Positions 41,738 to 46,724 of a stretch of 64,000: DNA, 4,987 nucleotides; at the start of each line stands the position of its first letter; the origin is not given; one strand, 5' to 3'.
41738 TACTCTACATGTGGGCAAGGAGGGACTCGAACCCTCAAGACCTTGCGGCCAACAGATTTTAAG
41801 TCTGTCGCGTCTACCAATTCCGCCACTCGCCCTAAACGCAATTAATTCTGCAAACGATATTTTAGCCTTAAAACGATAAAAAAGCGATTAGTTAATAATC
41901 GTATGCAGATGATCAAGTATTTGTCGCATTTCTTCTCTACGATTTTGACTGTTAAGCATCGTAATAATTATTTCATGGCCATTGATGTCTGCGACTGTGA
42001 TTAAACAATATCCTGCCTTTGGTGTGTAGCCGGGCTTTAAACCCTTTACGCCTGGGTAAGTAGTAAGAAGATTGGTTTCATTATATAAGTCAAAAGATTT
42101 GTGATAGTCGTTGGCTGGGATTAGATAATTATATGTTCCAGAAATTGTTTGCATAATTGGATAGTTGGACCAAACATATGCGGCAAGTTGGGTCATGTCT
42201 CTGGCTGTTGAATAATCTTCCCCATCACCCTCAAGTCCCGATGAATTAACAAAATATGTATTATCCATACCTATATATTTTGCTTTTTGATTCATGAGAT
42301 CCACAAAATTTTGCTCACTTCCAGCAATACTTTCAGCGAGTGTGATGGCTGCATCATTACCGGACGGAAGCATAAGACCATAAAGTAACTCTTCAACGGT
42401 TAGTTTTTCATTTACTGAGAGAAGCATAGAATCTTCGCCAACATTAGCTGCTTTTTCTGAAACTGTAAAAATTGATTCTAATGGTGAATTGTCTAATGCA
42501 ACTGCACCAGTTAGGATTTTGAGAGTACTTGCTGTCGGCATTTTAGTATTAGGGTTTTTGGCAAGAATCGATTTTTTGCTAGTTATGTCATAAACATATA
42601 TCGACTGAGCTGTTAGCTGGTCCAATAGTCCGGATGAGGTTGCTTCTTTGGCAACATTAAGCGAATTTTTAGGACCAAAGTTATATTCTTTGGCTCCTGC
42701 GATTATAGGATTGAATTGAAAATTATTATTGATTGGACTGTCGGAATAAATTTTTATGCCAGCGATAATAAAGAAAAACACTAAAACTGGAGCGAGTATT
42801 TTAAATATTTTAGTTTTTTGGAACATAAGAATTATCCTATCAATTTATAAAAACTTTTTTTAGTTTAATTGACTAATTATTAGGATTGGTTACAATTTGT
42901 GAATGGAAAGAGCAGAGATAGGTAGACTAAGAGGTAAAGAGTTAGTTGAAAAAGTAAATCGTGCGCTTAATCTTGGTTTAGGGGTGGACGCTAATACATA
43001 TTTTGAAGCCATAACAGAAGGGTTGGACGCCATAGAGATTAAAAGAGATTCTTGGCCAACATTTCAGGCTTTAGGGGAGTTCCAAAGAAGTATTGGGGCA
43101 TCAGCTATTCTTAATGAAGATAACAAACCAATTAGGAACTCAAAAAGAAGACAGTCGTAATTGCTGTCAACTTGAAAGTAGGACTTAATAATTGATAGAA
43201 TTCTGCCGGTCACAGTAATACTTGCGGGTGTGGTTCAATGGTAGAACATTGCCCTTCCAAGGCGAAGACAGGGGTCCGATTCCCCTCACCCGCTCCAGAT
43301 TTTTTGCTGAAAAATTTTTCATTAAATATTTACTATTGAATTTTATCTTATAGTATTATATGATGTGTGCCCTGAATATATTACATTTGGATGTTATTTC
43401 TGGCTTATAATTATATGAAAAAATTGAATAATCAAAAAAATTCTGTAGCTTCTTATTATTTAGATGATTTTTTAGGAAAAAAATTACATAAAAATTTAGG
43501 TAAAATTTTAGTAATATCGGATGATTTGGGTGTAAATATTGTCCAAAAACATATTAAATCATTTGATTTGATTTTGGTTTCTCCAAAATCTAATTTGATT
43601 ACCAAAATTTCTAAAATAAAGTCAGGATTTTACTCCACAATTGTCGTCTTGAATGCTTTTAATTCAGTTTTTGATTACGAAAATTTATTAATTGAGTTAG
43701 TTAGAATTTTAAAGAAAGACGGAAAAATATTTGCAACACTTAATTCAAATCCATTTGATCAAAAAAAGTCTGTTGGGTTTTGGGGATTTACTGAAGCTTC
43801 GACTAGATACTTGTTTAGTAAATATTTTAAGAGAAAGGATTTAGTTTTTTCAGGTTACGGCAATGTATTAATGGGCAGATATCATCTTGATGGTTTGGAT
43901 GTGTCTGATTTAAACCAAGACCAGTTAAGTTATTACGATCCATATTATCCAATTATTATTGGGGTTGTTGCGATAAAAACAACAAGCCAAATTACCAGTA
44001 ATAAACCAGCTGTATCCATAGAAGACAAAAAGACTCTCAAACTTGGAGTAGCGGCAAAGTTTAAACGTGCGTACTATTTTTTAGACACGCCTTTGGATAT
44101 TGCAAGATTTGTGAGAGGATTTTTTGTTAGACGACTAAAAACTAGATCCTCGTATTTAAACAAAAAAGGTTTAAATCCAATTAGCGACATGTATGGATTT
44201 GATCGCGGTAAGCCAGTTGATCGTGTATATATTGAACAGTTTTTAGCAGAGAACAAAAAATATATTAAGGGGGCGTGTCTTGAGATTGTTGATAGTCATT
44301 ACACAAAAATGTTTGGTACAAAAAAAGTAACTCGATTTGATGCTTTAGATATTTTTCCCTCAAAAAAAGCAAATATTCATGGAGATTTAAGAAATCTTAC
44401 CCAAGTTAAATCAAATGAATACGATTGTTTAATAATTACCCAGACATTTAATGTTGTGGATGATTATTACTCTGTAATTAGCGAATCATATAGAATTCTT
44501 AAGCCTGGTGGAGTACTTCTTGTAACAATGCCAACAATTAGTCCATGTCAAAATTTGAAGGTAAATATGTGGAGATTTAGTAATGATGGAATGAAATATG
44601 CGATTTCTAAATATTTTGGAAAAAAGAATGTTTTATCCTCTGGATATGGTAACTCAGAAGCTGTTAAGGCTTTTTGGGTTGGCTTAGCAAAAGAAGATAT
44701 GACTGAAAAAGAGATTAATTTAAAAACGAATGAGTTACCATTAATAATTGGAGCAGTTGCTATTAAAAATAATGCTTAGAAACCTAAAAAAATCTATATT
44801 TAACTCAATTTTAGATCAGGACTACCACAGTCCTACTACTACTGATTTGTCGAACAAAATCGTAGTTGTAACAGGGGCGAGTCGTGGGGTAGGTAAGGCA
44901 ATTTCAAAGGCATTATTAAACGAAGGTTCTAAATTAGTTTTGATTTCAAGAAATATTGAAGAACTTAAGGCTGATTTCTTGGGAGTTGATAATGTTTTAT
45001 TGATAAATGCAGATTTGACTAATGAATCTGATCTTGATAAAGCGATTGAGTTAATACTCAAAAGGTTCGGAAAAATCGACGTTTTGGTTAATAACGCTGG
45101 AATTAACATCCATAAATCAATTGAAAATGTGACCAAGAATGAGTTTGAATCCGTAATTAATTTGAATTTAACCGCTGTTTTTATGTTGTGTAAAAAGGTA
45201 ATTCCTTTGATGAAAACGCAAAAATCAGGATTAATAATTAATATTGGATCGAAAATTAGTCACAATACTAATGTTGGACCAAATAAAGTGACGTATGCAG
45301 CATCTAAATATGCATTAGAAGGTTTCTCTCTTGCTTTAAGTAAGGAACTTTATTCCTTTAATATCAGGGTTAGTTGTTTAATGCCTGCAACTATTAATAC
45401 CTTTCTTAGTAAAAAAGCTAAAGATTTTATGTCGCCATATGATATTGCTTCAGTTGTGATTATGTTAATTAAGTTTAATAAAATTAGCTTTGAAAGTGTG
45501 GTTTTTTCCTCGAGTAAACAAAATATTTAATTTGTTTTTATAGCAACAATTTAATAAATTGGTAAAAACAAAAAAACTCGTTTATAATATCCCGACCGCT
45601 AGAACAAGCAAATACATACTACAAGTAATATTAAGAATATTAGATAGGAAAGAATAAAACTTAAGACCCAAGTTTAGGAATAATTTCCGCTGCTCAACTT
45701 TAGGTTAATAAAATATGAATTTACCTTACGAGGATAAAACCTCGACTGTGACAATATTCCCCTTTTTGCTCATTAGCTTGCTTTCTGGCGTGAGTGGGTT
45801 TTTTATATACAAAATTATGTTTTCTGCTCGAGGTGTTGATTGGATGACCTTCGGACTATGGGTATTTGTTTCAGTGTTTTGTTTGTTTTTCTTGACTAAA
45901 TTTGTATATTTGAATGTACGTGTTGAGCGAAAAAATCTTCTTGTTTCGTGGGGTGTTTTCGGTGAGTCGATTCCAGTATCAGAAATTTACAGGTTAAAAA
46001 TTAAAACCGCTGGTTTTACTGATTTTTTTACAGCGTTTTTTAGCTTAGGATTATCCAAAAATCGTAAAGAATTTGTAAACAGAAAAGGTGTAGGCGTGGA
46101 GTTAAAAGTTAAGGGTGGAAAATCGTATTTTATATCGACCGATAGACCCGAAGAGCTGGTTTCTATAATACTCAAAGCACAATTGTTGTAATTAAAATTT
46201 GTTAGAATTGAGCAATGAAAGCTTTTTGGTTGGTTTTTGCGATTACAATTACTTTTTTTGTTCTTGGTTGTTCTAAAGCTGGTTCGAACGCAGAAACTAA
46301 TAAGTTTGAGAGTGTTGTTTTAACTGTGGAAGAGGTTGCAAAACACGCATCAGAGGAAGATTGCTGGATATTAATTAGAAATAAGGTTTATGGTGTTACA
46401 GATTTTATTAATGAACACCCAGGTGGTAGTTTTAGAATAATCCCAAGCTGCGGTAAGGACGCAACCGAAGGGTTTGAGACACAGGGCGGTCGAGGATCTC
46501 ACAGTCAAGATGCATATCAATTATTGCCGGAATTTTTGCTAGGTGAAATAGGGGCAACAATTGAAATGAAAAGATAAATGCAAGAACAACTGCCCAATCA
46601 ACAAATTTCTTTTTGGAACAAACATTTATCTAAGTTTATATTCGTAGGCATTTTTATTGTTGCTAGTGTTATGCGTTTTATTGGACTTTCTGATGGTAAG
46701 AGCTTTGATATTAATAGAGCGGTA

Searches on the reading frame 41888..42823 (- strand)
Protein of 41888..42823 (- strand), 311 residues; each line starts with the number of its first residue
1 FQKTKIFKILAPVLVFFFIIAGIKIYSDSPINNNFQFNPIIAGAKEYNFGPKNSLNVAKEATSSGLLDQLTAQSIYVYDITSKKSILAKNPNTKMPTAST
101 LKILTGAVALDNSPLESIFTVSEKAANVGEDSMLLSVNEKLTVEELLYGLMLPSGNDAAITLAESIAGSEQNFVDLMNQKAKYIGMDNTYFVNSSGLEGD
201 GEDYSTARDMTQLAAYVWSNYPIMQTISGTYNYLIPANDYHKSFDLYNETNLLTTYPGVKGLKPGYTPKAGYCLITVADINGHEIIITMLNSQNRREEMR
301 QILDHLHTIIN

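Call 10: search_protein_families(library=pfam, proteins=[window:41888-42823:-], max_evalue=0.001)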
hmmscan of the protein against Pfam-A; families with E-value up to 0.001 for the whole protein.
window:41888-42823:- (311 aa): 3 families
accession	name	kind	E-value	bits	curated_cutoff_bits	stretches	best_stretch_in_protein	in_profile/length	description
PF00768.25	Peptidase_S11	-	8e-51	173.2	27.6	1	68-293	8-238/239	D-alanyl-D-alanine carboxypeptidase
PF13354.11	Beta-lactamase2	-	4.9e-09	36.3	22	1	74-218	1-147/214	Beta-lactamase enzyme family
PF02113.21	Peptidase_S13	-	0.0007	18.9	22.8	0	73-111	19-57/444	D-Ala-D-Ala carboxypeptidase 3 (S13) family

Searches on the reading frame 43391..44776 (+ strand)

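Call 10: search_protein_families(library=pfam, proteins=[window:43391-44776:+], max_evalue=0.001)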
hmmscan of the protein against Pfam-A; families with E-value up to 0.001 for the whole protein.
window:43391-44776:+ (462 aa): 6 families
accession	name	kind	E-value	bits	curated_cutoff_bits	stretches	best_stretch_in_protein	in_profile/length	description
PF08241.18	Methyltransf_11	-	1.4e-11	45.3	21.2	1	329-377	47-94/95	Methyltransferase domain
PF13489.12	Methyltransf_23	-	6.8e-09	36.1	27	1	318-396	49-137/164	Methyltransferase domain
PF13649.12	Methyltransf_25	-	0.0001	23.3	27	0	329-374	51-97/97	Methyltransferase domain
PF08242.18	Methyltransf_12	-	0.00021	22.4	30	0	328-376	50-98/98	Methyltransferase domain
PF01209.24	Ubie_methyltran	-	0.00026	20.8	20.1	0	334-379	108-152/233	ubiE/COQ5 methyltransferase family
PF13847.12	Methyltransf_31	-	0.00041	20.5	27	0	331-382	61-113/145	Methyltransferase domain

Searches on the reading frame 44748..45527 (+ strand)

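Call 10: search_protein_families(library=pfam, proteins=[window:44748-45527:+], max_evalue=0.001)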
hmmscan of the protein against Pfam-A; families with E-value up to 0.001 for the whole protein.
window:44748-45527:+ (260 aa): 6 families
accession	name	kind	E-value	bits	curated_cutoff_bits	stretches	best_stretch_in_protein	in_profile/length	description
PF00106.31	adh_short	-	1.4e-51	175.2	26.6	1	37-225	1-191/195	short chain dehydrogenase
PF13561.12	adh_short_C2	-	5.4e-36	124.8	27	1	43-229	1-189/236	Enoyl-(Acyl carrier protein) reductase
PF08659.16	KR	-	1.7e-09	38.3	22.6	1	39-169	3-137/180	KR domain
PF01370.27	Epimerase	-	4.9e-07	29.8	20.9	1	39-200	1-159/240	NAD dependent epimerase/dehydratase family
PF13460.12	NAD_binding_10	-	8.8e-06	26.1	27.2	1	43-121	1-72/184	NAD(P)H-binding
PF08643.16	DUF1776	-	0.00011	22.1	25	1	125-211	108-194/294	Fungal family of unknown function (DUF1776)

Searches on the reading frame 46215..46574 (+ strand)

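Call 10: search_protein_families(library=pfam, proteins=[window:46215-46574:+], max_evalue=0.001)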
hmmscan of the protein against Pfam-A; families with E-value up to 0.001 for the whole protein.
window:46215-46574:+ (120 aa): 1 family
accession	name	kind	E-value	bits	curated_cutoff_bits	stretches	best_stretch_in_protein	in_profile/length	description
PF00173.33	Cyt-b5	-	1.5e-22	79.8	23.7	1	37-112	1-73/74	Cytochrome b5-like Heme/Steroid binding domain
